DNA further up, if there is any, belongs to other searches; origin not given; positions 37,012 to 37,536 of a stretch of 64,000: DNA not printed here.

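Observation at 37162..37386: Roughly 70-aa C-terminal extension on FdhA beyond the canonical molybdopterin-binding end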

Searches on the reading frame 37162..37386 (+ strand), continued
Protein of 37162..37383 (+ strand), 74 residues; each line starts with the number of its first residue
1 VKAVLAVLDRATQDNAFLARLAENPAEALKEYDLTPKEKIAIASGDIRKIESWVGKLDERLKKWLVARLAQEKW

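Call 34: search_protein_families(library=pfam, proteins=[L051:8235-9488:+, L051:7160-7732:+, L051:4528-4980:+, L051:3326-4021:-, L007:2116-5199:+, L061:4372-5868:+, L064:7230-8222:+, L051:10245-11198:+, L077:1891-2661:+], max_evalue=0.0001)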
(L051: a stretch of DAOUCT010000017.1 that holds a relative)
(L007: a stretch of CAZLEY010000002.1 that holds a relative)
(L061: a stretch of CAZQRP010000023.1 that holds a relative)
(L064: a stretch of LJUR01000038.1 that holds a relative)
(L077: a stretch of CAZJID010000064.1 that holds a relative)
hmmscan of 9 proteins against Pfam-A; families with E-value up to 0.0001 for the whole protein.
L051:8235-9488:+ (418 aa): 1 family
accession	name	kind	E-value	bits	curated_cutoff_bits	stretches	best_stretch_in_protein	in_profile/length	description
PF01226.23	Form_Nir_trans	-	7.4e-74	248.6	34.6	1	48-305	1-240/240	Formate/nitrite transporter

L051:7160-7732:+ (191 aa): 1 family
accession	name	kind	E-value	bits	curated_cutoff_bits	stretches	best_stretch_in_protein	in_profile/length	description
PF01184.24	Gpr1_Fun34_YaaH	-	5.8e-26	91.8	25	1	5-177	10-193/207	GPR1/FUN34/yaaH family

L051:4528-4980:+ (151 aa): 1 family
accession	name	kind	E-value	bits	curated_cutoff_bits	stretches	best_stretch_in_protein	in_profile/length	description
PF00027.35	cNMP_binding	-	2.3e-12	47.2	27.5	1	31-116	2-87/89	Cyclic nucleotide-binding domain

L051:3326-4021:- (231 aa): 4 families
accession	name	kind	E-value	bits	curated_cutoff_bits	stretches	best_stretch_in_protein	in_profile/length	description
PF00072.30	Response_reg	-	5.1e-31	107.6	30.2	1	6-118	1-111/111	Response regulator receiver domain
PF00196.25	GerE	-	1.8e-22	79.2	23.5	1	154-207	2-55/57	Bacterial regulatory proteins, luxR family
PF08281.18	Sigma70_r4_2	-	5e-07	29.7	25.7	1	155-192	11-49/54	Sigma-70, region 4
PF13384.12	HTH_23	-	9.3e-06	25.8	24.6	1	161-187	9-35/50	Homeodomain-like domain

L007:2116-5199:+ (1028 aa): 10 families
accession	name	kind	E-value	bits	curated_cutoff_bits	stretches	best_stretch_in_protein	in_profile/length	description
PF01512.22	Complex1_51K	-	2.3e-46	157.8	31.2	1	180-351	1-149/150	Nuo51 FMN-binding domain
PF07992.20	Pyr_redox_2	-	3.5e-33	115.7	26.1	1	654-945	2-291/291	Pyridine nucleotide-disulphide oxidoreductase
PF10589.14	NADH_4Fe-4S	-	3.1e-32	110.7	23.5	1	462-546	1-85/85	NADH-ubiquinone oxidoreductase-F iron-sulfur binding region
PF14691.11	Fer4_20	-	1.9e-24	86.1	25.8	1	554-638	21-108/113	Dihydroprymidine dehydrogenase domain II, 4Fe-4S cluster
PF00070.33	Pyr_redox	-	9.6e-10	39.3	22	0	783-832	1-48/82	Pyridine nucleotide-disulphide oxidoreductase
PF13450.12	NAD_binding_8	-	1.3e-08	35.4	21.9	1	657-693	1-36/68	NAD(P)-binding Rossmann-like domain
PF01266.30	DAO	-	5.1e-08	33.3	27.9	1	654-689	1-35/353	FAD dependent oxidoreductase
PF13738.12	Pyr_redox_3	-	5.9e-07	29.5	30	0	779-850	163-243/305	Pyridine nucleotide-disulphide oxidoreductase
PF10531.15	SLBB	-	1.8e-05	24.9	27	1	376-423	3-53/55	SLBB domain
PF01946.23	Thi4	-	3.2e-05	23.7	26.2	1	655-693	20-58/235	Thi4 family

L061:4372-5868:+ (499 aa): 1 family
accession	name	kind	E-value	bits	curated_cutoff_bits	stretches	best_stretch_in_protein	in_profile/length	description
PF01226.23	Form_Nir_trans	-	1.8e-72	244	34.6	1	106-363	2-240/240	Formate/nitrite transporter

L064:7230-8222:+ (331 aa): 3 families
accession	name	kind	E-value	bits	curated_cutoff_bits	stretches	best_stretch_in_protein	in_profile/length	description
PF00072.30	Response_reg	-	3.2e-59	198.4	30.2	2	5-114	1-110/111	Response regulator receiver domain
PF23198.2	PDE8A_N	-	9e-08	32.6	29.6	1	2-84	10-93/147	PDE8A-like, N-terminal domain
PF00496.27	SBP_bac_5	-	2.3e-05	24.2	32.4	0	193-231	143-181/368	Bacterial extracellular solute-binding proteins, family 5 Middle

L051:10245-11198:+ (318 aa): 2 families
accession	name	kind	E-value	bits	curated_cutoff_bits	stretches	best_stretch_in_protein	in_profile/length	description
PF00528.27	BPD_transp_1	-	5.3e-36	124.5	26.4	1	117-316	1-183/184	Binding-protein-dependent transport system inner membrane component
PF19300.4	BPD_transp_1_N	-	4.2e-09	37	23.8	1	1-80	1-76/114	Binding-prot-dependent transport system membrane comp, N-term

L077:1891-2661:+ (257 aa): 0 families

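Call 45: search_solved_structures(query=A3, max_evalue=10, show_alignments=5)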
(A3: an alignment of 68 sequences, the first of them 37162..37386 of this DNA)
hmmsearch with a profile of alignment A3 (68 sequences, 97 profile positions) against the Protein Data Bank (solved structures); distinct sequences matched with E-value up to 10: 24.
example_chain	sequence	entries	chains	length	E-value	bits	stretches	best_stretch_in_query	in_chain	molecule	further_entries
7ltc_B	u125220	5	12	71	0.00097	22.5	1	35-78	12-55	LigA domain-containing protein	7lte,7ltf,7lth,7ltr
9chi_B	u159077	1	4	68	0.00098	22.5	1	35-78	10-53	SonA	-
7lts_B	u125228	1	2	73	0.001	22.5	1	35-78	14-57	LigA domain-containing protein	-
9cgw_B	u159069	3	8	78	0.001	22.4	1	35-78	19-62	Extradiol ring-cleavage dioxygenase LigAB LigA subunit domain-containing protein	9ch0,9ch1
9ch7_B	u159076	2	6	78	0.0011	22.3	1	35-78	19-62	Extradiol ring-cleavage dioxygenase LigAB LigA subunit domain-containing protein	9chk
8t1s_B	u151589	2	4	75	0.0011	22.3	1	35-77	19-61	Extradiol ring-cleavage dioxygenase LigAB LigA subunit domain-containing protein | RiPP precursor (SonA)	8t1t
9ch2_B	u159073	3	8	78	0.0012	22.2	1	35-77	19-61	Extradiol ring-cleavage dioxygenase LigAB LigA subunit domain-containing protein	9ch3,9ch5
6lk7_A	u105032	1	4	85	0.024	18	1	22-75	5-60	Nitrile hydratase, alpha chain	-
6mjf_A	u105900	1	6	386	0.31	14.5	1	17-71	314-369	dbOphM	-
6mjg_A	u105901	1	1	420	0.34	14.4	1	17-71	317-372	fusion protein of dbOphMA and methylated peptide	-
5n0o_A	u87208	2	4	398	0.79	13.2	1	18-71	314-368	Peptide N-methyltransferase | peptide N-methyltranferase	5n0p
5n0u_A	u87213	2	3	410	0.8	13.2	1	18-71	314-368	Peptide N-Methyltransferase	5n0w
5n4i_A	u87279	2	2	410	0.83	13.1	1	18-71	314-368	Peptide N-methyltransferase | OphA peptide N-methyltransferase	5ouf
5n0s_A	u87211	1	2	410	0.83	13.1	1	18-71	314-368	Peptide N-methyltransferase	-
5n0q_A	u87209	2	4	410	0.83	13.1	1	18-71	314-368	Peptide N-methyltransferase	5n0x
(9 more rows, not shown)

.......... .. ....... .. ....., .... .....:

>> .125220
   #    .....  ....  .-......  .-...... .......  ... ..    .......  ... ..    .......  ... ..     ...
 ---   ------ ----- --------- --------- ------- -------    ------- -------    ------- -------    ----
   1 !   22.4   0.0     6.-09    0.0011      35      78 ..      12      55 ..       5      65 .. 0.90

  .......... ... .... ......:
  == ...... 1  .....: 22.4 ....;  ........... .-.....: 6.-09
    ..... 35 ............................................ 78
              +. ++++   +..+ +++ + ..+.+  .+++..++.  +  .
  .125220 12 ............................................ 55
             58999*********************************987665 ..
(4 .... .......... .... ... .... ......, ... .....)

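Call 46: predict_structure(alignment_id=A3)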
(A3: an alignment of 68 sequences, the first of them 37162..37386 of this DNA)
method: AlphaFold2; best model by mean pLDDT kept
length: 74 residues; sequences in the alignment: 68
mean_pLDDT: 80.4   pTM: 0.64
mean pLDDT of the five models: 80.4, 79.9, 77.4, 76.9, 75.6
residues with pLDDT >= 90: 2; 70-90: 61; 50-70: 9; < 50: 2
segments of 3 or more residues with pLDDT < 50: none
pLDDT, mean of each block of 10 residues (from residue 1): 84 83 86 89 84 79 69 52
secondary structure, 60 per line:
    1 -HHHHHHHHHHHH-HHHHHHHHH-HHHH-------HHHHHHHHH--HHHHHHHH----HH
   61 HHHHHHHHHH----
elements in order: H2-13 H15-23 H25-28 H36-44 H47-54 H59-70

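Call 49: fold_search(model_id=the predicted structure, library=pdb)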
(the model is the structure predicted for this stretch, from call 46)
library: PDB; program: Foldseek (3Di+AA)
matches with E <= 10: 42; with E <= 0.001: 0
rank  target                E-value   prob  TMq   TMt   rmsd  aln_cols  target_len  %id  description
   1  3wra_B                3.5e-01  0.99  0.68  0.15   2.3        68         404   24  Crystal structure of the desB-Gallate complex exposed to Aerobic Atomosphere (released 2014-04-30)
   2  3wr8_A                4.2e-01  0.97  0.66  0.15   2.5        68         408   22  Crystal structure of DesB from Sphingobium sp. strain SYK-6 (released 2014-04-30)
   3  3wrb_B                5.0e-01  0.97  0.65  0.15   2.5        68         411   22  Crystal structure of the anaerobic H124F DESb-Gallate complex (released 2014-04-30)
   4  3wku_A                8.0e-01  0.87  0.60  0.13   3.3        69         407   22  Crystal structure of the anaerobic DesB-gallate complex (released 2014-04-30)
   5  3wrb_A                1.2e+00  0.77  0.60  0.13   3.3        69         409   22  Crystal structure of the anaerobic H124F DESb-Gallate complex (released 2014-04-30)
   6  3wrc_A                1.3e+00  0.77  0.61  0.14   3.3        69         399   20  Crystal structure of the anaerobic DesB-Protocatechuate (PCA) complex (released 2014-04-30)
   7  3wku_B                1.3e+00  0.75  0.60  0.13   3.3        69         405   22  Crystal structure of the anaerobic DesB-gallate complex (released 2014-04-30)
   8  3wr9_A                1.4e+00  0.75  0.61  0.13   3.2        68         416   22  Crystal structure of the Anaerobic DesB-Gallate complex (released 2014-04-30)
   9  3wpm_A                1.8e+00  0.77  0.63  0.14   3.0        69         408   23  Crystal structure of the anaerobic DesB-gallate complex by co-crystallization (released 2014-04-30)
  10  9ch7_D                1.9e+00  0.80  0.62  0.68   2.8        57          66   19  Structure of the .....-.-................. (SonM) and RiPP precursor (SonA-Y62A) heteromeric complex (bound to SAH - s (released 2025-01-29)
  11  8t1t_D                2.1e+00  0.75  0.60  0.75   1.9        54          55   20  Structure of the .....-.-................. (SonM) and RiPP precursor (SonA with QSY deletion) heteromeric complex (bou (released 2023-11-22)
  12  8t1t_B                3.0e+00  0.63  0.61  0.76   2.1        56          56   20  Structure of the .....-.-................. (SonM) and RiPP precursor (SonA with QSY deletion) heteromeric complex (bou (released 2023-11-22)
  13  6lk7_A                3.0e+00  0.35  0.51  0.49   6.7        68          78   26  crystal structure of Os1348 from Pseudomonas sp. Os17 (released 2020-11-11)
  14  9ch0_B                3.4e+00  0.41  0.57  0.69   6.1        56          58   18  Structure of the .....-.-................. (SonM) and RiPP precursor (SonA-I65W) heteromeric complex (bound to SAH) (released 2025-01-29)
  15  9ch3_I                4.3e+00  0.47  0.56  0.69   1.7        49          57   20  Structure of the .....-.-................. (SonM) and RiPP precursor (SonA-L63D) heteromeric complex (bound to SAH) (released 2025-01-29)
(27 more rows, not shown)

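Call 50: search_protein_families(library=pfam, proteins=[P0183, P0244, P0191, P0178, P0171, P0166, P0187, P0214, P0264, P0221], max_evalue=0.001)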
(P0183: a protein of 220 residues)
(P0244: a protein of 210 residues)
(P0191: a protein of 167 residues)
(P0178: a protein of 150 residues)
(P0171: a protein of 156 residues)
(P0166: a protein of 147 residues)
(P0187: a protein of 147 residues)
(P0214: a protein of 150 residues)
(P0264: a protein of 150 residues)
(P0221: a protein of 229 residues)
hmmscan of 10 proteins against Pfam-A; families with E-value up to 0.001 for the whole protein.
P0183 (220 aa): 1 family
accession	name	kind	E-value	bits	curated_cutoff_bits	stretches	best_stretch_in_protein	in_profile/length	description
PF00072.30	Response_reg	-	8.3e-31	106.9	30.2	1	11-120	1-110/111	Response regulator receiver domain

P0244 (210 aa): 1 family
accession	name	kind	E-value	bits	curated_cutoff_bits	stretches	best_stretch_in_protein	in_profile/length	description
PF00072.30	Response_reg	-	6.2e-32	110.5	30.2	1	7-116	1-110/111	Response regulator receiver domain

P0191 (167 aa): 0 families

P0178 (150 aa): 0 families

P0171 (156 aa): 0 families

P0166 (147 aa): 1 family
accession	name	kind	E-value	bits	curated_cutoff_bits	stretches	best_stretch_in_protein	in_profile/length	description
PF01226.23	Form_Nir_trans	-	1.1e-06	28.6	34.6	1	12-37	215-240/240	Formate/nitrite transporter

P0187 (147 aa): 1 family
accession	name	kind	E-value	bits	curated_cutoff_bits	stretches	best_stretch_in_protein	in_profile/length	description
PF01568.27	Molydop_binding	-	3.4e-17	62.9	26.8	1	8-74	1-66/110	Molydopterin dinucleotide binding domain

P0214 (150 aa): 0 families

P0264 (150 aa): 0 families

P0221 (229 aa): 1 family
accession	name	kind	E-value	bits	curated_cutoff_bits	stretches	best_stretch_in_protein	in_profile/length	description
PF01257.25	2Fe-2S_thioredx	-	2.8e-46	157.4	24.8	1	86-225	2-141/145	Thioredoxin-like [2Fe-2S] ferredoxin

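Call 54: find_homologous_proteins(query=P0170, max_evalue=1e-10)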
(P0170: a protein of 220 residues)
Query P0170 (220 aa): 224 proteins with E <= 1e-10 among 910 candidates; the best 120 are listed.
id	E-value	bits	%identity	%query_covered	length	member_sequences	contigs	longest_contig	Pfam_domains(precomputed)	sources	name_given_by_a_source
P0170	1.6e-141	487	100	100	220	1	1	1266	PF00072.31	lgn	-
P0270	3.6e-93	329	71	99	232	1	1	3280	PF00072.31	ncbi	-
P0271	5.7e-93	328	69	98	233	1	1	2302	PF00072.31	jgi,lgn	-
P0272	5.2e-90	319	67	99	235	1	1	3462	PF00072.31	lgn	-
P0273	4.3e-89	316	68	99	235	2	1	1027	PF00072.31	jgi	jgi:DNA-binding NtrC family response regulator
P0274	6.3e-89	315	68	99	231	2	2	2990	PF00072.31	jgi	jgi:DNA-binding response OmpR family regulator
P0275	7.0e-87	308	67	99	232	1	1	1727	PF00072.31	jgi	jgi:DNA-binding NtrC family response regulator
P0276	1.2e-85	304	68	93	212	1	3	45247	PF00072.31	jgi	jgi:DNA-binding NtrC family response regulator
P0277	1.2e-84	301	69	93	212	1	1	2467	PF00072.31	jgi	jgi:DNA-binding NtrC family response regulator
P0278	1.3e-84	301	69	93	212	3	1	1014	PF00072.31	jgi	jgi:DNA-binding NtrC family response regulator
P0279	3.8e-84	299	67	93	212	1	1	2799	PF00072.31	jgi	jgi:two-component system response regulator HydG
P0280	2.7e-83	297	67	93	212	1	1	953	PF00072.31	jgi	jgi:two-component system response regulator HydG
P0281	2.0e-82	294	67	93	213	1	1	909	PF00072.31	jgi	jgi:DNA-binding NtrC family response regulator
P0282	6.8e-80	286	64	93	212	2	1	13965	PF00072.31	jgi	-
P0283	1.5e-79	284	65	93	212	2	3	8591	PF00072.31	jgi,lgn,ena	-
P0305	9.0e-53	197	48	94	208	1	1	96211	PF00072.31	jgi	jgi:DNA-binding NtrC family response regulator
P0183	5.0e-45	172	43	93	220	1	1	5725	PF00072.31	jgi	jgi:DNA-binding response OmpR family regulator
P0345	1.8e-42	163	51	56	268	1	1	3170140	PF00072.31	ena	-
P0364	3.6e-30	123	50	56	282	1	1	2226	PF01257.26,PF00072.31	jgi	-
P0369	7.2e-29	119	51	56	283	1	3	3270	PF01257.26,PF00072.31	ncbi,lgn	-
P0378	8.4e-28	115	50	56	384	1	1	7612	PF01226.24,PF00072.31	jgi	-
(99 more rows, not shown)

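Call 56: find_encoding_contigs(protein=P0276, flank=9000, max_places=2)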
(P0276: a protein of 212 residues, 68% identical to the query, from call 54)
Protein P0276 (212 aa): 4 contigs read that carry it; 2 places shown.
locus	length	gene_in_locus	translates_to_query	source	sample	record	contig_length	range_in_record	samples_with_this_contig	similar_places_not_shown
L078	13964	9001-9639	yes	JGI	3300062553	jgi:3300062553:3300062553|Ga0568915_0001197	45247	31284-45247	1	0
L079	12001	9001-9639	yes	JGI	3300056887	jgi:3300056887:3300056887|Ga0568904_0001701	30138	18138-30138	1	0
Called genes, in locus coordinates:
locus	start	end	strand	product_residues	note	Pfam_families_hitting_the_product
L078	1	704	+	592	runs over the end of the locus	PF13510:Fer2_4, PF10588:NADH-G_4Fe-4S_3, PF12838:Fer4_7, PF00037:Fer4 (weak), PF02906:Fe_hyd_lg_C, PF02256:Fe_hyd_SSU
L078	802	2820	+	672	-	PF00037:Fer4 (faint), PF12838:Fer4_7 (weak), PF13187:Fer4_9 (weak), PF13237:Fer4_10, PF02906:Fe_hyd_lg_C, PF04060:FeS, PF00512:HisKA, PF02518:HATPase_c, +2 more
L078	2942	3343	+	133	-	PF00072:Response_reg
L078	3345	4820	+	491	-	PF00072:Response_reg, PF00512:HisKA, PF13581:HATPase_c_2 (faint), PF02518:HATPase_c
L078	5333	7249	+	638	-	PF09308:LuxQ-periplasm (faint), PF17203:sCache_3_2 (faint), PF17201:Cache_3-Cache_2, PF17202:sCache_3_3, PF00672:HAMP, PF00512:HisKA, PF02518:HATPase_c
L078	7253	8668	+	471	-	PF00072:Response_reg, PF00158:Sigma54_activat, PF14532:Sigma54_activ_2, PF07724:AAA_2 (faint), PF07728:AAA_5 (weak), PF25601:AAA_lid_14, PF02954:HTH_8 (weak)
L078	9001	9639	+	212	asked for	PF00072:Response_reg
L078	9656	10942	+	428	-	PF00072:Response_reg, PF01226:Form_Nir_trans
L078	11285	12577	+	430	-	PF03952:Enolase_N, PF00113:Enolase_C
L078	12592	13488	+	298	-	-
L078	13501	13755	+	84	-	PF00300:His_Phos_1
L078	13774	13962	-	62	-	?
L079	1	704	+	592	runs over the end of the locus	PF13510:Fer2_4, PF10588:NADH-G_4Fe-4S_3, PF12838:Fer4_7, PF00037:Fer4 (weak), PF02906:Fe_hyd_lg_C, PF02256:Fe_hyd_SSU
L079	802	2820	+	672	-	PF00037:Fer4 (faint), PF12838:Fer4_7 (weak), PF13187:Fer4_9 (weak), PF13237:Fer4_10, PF02906:Fe_hyd_lg_C, PF04060:FeS, PF00512:HisKA, PF02518:HATPase_c, +2 more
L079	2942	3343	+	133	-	PF00072:Response_reg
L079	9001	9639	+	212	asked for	PF00072:Response_reg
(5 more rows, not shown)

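Call 57: find_encoding_contigs(protein=P0305, flank=9000, max_places=2)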
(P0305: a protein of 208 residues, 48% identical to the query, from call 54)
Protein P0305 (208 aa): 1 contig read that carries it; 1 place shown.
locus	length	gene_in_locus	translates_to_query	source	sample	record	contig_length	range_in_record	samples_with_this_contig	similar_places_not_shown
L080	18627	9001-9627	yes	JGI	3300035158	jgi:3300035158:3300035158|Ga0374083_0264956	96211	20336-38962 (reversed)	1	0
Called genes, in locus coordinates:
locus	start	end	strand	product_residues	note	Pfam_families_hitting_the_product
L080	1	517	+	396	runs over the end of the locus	PF07690:MFS_1, PF12832:MFS_1_like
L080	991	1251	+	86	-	PF14520:HHH_5 (faint), PF12826:HHH_2 (faint), PF12836:HHH_3, PF00633:HHH (faint)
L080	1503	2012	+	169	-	PF13673:Acetyltransf_10 (weak), PF00583:Acetyltransf_1, PF13508:Acetyltransf_7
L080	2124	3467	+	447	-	PF07728:AAA_5 (faint)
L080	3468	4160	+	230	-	PF01493:GXGXG (faint)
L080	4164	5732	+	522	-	-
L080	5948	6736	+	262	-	PF19420:DDAH_eukar, PF02274:ADI (weak)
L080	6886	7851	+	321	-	-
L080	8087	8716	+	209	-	PF12535:Nudix_N, PF00293:NUDIX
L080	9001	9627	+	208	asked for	PF00072:Response_reg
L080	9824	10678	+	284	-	PF01063:Aminotran_4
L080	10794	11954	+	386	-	PF01053:Cys_Met_Meta_PP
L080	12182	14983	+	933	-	PF01590:GAF, PF13185:GAF_2, PF00989:PAS, PF08448:PAS_4, PF13188:PAS_8, PF13426:PAS_9, PF02518:HATPase_c, PF00072:Response_reg, +3 more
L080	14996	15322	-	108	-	-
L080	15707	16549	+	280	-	PF06325:PrmA, PF05175:MTS, PF03602:Cons_hypoth95 (weak), PF02475:TRM5-TYW2_MTfase, PF08241:Methyltransf_11 (weak), PF13649:Methyltransf_25, PF13847:Methyltransf_31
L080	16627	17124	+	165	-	PF03061:4HBT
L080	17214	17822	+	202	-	PF12146:Hydrolase_4 (faint), PF12697:Abhydrolase_6 (faint)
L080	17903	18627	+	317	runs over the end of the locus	PF02541:Ppx-GppA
